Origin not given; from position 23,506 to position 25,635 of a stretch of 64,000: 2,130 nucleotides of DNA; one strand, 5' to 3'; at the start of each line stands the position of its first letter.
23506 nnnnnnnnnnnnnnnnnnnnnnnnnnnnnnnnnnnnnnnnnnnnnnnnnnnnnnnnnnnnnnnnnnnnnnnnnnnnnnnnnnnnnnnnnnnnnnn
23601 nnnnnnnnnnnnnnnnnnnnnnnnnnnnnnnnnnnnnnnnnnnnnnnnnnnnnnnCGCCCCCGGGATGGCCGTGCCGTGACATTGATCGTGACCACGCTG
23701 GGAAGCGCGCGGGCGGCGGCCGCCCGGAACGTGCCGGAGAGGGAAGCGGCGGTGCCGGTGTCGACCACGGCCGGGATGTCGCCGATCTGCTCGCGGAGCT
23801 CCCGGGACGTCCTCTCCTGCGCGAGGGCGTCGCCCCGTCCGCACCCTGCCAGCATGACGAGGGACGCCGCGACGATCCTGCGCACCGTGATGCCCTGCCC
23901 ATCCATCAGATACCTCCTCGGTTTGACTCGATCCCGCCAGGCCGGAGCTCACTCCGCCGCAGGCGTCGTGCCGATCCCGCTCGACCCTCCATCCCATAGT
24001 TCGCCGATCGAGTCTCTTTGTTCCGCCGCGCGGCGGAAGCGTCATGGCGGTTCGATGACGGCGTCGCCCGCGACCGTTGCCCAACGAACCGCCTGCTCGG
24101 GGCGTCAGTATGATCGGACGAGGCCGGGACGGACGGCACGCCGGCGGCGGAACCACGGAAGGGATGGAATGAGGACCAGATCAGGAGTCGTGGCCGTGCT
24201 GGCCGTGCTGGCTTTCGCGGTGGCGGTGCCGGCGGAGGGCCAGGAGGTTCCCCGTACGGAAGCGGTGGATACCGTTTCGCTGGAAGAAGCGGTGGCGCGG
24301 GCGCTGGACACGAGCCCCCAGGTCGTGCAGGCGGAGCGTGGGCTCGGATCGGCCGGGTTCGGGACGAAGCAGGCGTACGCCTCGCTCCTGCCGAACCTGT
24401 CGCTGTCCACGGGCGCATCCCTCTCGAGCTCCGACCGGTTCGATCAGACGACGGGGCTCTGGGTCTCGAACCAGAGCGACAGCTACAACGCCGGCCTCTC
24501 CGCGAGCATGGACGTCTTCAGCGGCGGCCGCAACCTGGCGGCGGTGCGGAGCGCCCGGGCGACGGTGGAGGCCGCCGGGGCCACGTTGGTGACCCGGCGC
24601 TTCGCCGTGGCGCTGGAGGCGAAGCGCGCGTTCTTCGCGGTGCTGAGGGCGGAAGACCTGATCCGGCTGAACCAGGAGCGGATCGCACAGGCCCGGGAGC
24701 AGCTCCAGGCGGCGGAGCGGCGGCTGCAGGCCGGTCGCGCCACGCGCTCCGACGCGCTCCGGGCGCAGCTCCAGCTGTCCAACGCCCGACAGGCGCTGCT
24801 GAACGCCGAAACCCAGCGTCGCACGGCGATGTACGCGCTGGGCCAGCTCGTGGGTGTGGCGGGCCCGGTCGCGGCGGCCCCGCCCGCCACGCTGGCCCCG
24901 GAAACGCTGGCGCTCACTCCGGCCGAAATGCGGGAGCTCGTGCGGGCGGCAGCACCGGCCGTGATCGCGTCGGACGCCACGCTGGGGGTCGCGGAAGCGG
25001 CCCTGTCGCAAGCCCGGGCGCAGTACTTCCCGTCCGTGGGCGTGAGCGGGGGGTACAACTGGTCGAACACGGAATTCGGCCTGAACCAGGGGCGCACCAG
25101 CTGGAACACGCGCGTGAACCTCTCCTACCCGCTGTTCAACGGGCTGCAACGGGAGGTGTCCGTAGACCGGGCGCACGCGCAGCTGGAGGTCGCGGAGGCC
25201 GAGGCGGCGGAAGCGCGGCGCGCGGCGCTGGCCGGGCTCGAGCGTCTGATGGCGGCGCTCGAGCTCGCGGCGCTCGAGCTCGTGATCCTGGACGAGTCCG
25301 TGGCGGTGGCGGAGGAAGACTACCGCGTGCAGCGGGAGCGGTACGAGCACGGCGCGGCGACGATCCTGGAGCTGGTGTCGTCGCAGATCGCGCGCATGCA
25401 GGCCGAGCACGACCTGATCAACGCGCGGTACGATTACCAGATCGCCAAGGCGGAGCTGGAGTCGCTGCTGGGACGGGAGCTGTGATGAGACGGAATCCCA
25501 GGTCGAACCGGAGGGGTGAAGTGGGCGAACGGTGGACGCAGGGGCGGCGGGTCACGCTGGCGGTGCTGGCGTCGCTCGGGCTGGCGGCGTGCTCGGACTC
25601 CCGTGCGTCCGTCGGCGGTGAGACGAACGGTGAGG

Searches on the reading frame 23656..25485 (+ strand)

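Call 16: search_protein_families(library=pfam, proteins=[window:23656-25485:+], max_evalue=0.001)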
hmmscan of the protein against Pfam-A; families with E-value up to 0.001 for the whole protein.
window:23656-25485:+ (609 aa): 1 family
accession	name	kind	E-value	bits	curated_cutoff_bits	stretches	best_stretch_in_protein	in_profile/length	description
PF02321.23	OEP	-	2.4e-64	217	22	2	424-606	3-187/187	Outer membrane efflux protein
